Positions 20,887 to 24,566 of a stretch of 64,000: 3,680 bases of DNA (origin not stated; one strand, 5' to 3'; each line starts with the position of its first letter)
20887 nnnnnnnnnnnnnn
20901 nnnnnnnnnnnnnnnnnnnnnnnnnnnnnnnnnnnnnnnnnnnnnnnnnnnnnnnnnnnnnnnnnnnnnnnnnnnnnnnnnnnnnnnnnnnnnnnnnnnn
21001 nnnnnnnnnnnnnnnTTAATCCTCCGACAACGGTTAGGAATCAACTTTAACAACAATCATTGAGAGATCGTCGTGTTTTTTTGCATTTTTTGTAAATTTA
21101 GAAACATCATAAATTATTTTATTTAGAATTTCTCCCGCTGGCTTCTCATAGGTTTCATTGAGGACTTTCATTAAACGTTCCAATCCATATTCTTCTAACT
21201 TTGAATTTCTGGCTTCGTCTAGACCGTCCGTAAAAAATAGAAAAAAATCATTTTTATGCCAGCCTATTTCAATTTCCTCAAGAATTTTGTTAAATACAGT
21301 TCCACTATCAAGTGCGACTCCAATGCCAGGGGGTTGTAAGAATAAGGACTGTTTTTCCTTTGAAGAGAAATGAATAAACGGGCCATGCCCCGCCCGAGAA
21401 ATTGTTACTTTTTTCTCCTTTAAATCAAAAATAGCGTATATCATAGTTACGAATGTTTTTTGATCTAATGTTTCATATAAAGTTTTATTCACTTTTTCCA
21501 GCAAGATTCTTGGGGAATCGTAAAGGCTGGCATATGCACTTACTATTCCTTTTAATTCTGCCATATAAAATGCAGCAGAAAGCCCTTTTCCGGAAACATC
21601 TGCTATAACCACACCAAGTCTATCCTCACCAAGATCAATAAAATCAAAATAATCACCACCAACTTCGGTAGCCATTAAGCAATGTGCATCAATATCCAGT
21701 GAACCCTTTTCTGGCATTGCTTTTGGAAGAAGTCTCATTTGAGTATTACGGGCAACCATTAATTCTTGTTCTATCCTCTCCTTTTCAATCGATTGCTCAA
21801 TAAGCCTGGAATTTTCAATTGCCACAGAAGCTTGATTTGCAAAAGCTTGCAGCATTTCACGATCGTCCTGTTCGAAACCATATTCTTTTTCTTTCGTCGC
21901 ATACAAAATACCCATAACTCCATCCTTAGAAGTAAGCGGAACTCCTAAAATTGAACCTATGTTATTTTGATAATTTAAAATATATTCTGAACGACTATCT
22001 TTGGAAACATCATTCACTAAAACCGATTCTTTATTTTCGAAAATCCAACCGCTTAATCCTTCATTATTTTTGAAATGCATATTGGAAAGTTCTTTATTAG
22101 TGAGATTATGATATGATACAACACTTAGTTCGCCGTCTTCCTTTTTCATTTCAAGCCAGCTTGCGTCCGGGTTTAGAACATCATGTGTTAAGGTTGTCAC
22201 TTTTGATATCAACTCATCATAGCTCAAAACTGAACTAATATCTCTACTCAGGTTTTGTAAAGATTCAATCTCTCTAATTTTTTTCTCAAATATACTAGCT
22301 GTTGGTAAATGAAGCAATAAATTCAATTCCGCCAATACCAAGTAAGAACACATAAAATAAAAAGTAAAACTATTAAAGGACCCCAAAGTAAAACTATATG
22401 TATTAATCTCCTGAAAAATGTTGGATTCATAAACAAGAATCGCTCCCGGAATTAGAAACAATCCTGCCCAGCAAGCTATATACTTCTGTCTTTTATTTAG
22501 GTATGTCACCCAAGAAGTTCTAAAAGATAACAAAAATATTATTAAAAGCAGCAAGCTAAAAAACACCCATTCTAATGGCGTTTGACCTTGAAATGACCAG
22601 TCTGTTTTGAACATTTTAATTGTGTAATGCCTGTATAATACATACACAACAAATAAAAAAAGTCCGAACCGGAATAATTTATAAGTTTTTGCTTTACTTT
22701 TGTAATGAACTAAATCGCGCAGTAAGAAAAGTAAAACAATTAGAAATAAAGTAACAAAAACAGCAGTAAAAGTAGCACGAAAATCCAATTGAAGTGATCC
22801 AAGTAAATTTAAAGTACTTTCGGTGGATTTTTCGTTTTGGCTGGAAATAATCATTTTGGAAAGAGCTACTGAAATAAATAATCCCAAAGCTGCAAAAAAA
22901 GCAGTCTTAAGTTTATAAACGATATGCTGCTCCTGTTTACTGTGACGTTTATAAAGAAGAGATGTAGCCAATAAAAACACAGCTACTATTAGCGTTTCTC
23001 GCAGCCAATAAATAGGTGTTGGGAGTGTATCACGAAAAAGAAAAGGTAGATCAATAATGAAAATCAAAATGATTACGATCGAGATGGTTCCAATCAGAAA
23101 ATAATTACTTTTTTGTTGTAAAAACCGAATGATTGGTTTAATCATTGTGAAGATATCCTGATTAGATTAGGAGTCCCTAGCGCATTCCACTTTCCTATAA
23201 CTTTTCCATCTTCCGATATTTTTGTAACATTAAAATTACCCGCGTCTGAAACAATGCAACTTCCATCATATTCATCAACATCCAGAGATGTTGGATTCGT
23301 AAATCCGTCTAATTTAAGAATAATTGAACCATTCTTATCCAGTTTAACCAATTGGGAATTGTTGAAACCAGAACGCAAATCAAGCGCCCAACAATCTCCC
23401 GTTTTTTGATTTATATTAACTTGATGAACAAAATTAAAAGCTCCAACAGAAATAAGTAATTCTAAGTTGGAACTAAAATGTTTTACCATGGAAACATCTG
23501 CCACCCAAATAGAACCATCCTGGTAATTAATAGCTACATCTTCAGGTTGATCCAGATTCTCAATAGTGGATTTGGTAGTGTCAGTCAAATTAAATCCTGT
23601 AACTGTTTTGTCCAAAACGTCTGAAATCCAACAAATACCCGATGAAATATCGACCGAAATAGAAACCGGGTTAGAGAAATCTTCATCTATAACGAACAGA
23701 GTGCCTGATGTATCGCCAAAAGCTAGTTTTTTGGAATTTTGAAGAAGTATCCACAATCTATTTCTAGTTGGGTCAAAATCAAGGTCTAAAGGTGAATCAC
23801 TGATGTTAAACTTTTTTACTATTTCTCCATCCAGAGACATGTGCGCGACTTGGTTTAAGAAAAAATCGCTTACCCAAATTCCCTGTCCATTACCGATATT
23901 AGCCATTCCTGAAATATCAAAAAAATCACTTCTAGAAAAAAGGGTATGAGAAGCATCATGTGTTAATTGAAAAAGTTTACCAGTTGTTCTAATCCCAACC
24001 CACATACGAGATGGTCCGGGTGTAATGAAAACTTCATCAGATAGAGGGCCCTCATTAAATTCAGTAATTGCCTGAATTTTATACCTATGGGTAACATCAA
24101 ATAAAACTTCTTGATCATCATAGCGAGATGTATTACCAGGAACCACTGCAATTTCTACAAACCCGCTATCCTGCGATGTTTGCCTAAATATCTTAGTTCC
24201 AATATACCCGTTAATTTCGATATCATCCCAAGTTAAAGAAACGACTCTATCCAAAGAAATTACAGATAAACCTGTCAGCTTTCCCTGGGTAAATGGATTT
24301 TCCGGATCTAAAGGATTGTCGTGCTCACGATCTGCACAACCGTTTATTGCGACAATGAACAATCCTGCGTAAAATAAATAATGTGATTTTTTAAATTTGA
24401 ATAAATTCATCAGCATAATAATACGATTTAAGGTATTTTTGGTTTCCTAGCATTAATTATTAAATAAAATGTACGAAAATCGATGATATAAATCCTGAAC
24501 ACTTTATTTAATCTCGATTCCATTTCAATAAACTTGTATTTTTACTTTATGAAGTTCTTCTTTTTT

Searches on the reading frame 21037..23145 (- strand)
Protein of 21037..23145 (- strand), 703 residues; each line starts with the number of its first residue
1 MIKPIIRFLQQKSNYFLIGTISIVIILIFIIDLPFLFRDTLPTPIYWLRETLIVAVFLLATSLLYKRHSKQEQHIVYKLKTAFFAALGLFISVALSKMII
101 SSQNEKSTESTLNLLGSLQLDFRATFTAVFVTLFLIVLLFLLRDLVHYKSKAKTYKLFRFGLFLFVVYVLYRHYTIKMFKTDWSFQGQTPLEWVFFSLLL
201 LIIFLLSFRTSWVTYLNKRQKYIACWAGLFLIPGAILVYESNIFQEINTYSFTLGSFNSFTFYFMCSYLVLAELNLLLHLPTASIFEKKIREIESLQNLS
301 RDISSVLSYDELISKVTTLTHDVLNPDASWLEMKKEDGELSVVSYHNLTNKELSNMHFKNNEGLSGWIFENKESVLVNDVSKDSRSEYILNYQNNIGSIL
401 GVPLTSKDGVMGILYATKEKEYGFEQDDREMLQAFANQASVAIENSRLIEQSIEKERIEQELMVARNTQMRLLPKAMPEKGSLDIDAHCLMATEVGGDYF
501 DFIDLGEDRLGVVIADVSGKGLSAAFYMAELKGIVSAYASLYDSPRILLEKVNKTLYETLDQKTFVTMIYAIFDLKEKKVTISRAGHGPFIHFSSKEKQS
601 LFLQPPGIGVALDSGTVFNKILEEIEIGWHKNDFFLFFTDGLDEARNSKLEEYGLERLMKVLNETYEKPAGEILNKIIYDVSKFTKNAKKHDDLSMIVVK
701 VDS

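Call 33: search_protein_families(library=pfam, proteins=[window:21037-23145:-], max_evalue=0.00001)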
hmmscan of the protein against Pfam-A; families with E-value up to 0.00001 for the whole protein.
window:21037-23145:- (703 aa): 4 families
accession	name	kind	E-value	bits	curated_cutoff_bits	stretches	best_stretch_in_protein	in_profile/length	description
PF07228.17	SpoIIE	-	1.4e-41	143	25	1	507-701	2-191/192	Stage II sporulation protein E (SpoIIE)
PF13185.12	GAF_2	-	2.3e-16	60.7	28.6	1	308-444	3-136/136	GAF domain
PF01590.32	GAF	-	2.9e-13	50.9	22.4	1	310-443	3-133/133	GAF domain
PF13492.12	GAF_3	-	5e-10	40.3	27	1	310-445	3-129/129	GAF domain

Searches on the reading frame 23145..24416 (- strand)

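Call 33: search_protein_families(library=pfam, proteins=[window:23145-24416:-], max_evalue=0.00001)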
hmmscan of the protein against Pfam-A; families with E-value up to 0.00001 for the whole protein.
window:23145-24416:- (424 aa): 1 family
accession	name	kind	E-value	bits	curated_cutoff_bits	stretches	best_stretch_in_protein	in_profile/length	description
PF01436.27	NHL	-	1.3e-06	28.6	20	0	288-308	1-20/28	NHL repeat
